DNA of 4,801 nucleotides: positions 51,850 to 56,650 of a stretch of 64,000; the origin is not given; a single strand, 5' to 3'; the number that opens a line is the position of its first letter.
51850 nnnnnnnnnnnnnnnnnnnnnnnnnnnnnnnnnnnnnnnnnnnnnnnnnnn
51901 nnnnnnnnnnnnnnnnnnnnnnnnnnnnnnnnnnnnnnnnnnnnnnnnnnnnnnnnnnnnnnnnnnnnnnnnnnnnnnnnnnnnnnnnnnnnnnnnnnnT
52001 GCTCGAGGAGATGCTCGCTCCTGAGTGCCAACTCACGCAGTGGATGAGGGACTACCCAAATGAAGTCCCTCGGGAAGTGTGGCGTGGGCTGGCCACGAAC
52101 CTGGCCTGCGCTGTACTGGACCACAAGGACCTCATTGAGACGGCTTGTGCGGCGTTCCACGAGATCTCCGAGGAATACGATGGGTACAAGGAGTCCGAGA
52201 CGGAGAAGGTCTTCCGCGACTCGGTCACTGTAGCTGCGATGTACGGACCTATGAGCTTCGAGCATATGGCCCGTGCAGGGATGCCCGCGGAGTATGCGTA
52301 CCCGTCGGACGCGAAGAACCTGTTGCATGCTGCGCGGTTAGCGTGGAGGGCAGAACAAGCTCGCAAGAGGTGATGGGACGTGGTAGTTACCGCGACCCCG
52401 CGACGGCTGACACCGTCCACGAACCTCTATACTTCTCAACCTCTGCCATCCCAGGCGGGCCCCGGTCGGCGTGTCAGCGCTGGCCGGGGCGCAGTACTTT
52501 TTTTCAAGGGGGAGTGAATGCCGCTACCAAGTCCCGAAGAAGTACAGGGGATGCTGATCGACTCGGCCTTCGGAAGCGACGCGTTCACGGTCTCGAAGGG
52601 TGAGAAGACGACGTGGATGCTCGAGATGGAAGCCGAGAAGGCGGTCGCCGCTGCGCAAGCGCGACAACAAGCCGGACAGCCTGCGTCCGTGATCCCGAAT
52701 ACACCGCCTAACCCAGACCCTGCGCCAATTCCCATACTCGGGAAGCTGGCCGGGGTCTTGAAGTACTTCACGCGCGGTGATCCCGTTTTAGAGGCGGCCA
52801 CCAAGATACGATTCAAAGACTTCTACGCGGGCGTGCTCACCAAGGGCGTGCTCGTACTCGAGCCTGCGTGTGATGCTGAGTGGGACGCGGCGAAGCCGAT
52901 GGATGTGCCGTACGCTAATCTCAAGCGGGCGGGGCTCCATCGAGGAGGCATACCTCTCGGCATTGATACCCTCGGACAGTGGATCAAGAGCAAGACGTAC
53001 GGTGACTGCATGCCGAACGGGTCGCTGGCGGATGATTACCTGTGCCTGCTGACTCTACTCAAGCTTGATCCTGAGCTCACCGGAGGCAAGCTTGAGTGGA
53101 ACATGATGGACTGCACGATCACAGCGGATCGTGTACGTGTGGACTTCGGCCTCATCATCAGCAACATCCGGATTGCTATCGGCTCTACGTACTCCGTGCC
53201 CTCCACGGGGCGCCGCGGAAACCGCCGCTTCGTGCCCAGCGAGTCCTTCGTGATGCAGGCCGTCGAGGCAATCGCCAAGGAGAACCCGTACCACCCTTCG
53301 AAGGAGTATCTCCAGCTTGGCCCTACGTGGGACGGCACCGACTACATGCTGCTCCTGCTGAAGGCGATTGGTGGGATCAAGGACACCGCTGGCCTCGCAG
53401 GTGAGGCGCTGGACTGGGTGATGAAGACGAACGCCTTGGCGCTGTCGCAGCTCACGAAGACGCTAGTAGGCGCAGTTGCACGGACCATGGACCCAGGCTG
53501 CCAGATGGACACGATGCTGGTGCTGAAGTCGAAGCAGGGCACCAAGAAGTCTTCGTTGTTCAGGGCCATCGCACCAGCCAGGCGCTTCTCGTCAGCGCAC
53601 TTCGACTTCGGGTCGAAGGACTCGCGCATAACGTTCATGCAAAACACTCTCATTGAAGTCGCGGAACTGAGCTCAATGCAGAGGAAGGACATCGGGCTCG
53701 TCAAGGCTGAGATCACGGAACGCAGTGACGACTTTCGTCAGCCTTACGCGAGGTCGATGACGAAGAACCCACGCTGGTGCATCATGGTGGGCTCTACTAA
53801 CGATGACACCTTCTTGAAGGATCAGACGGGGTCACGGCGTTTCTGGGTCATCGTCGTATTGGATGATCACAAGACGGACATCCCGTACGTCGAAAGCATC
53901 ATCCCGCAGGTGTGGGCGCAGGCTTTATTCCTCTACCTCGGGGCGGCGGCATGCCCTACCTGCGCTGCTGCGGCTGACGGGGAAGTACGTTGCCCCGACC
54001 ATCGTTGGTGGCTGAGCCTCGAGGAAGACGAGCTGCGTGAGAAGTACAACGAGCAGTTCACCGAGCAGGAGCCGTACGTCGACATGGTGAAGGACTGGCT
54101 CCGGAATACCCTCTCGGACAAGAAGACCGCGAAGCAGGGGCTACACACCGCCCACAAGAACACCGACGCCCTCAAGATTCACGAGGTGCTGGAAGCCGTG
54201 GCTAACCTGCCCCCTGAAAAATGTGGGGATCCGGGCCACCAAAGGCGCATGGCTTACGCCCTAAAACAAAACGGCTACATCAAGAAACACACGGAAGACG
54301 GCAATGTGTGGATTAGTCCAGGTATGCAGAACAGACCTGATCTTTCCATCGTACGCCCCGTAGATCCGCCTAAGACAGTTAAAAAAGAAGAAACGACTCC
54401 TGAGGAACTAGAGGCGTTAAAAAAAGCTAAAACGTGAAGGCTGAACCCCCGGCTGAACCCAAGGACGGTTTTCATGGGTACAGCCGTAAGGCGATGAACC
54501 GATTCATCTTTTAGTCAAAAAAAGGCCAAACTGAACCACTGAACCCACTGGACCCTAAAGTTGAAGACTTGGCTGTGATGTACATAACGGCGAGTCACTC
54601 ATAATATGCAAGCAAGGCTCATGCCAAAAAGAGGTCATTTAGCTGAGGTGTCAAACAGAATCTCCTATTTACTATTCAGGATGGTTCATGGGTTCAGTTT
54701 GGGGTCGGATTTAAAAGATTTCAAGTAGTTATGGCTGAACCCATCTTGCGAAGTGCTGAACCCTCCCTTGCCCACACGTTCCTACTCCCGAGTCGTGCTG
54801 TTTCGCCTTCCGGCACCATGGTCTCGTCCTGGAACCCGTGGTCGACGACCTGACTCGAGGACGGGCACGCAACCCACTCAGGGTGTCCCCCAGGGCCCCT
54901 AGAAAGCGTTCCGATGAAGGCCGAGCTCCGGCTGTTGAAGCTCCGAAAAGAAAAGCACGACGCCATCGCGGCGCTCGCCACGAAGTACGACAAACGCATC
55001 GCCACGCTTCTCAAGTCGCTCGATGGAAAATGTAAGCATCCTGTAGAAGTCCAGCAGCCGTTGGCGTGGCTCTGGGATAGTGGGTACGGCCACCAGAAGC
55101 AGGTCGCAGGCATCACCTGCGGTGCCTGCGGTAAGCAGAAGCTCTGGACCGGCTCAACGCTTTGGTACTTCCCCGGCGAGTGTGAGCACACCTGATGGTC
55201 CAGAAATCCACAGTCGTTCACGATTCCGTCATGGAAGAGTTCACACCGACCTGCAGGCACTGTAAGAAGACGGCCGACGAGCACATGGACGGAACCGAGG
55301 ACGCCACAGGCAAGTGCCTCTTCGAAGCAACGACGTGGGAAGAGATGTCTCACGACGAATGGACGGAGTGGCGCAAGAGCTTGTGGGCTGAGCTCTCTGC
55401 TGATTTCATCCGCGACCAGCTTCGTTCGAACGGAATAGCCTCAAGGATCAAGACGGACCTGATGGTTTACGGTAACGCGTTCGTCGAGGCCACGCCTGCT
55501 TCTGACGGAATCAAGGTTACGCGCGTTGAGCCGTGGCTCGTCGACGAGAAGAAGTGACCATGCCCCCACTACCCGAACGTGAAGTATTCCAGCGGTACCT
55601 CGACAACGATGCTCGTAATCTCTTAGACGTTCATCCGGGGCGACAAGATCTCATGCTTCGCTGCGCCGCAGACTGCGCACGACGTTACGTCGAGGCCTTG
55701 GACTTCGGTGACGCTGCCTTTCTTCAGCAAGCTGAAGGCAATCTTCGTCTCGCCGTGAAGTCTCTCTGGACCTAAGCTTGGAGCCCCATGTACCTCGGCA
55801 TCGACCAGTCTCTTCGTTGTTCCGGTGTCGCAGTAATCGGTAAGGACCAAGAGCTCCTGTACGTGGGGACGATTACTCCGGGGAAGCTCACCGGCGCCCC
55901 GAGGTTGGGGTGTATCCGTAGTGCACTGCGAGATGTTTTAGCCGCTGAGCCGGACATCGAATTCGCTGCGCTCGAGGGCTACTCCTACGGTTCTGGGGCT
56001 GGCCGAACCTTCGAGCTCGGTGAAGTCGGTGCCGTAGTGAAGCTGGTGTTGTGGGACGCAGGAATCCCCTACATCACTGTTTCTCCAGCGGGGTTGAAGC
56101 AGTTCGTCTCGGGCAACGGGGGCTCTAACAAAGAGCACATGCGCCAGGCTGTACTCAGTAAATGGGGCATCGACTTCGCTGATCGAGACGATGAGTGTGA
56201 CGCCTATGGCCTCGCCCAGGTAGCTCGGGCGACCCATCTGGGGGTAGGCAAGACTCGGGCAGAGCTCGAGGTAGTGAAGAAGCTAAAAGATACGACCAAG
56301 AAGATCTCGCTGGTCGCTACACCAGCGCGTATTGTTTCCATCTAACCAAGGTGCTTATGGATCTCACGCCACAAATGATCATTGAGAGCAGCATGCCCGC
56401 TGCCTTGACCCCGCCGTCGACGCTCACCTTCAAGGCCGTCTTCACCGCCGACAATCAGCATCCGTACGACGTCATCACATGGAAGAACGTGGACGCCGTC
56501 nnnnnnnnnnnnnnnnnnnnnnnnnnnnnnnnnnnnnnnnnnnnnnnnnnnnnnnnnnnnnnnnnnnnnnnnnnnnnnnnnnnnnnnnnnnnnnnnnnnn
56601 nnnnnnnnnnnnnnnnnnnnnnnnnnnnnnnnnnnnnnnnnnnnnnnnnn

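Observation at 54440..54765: Iteron-like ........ repeats around an AT-rich stretch directly downstream of the primase/helicase gene: candidate origin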

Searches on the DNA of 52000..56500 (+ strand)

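Call 6: search_dna_similar(query=window:52000-56500:+, collection=phages, mode=near)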
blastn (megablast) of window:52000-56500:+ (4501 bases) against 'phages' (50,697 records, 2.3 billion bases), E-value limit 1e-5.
No match.

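Call 15: search_dna_similar(query=window:54300-55000:+, collection=phages, mode=distant, max_evalue=0.01)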
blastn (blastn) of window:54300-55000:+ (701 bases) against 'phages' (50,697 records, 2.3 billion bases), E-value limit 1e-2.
No match.

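Call 61: search_rna_families(source=window, start=54300, end=55000, threshold=evalue, max_evalue=5)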
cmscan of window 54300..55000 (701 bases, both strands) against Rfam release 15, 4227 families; matches with E-value up to 5: 1.
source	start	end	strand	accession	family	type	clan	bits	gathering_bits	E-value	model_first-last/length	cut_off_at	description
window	54304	54337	-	RF01977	HOTAIRM1_3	Gene; lncRNA;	-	14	37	0.92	1-59/59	no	HOX antisense intergenic RNA myeloid 1 conserved region 3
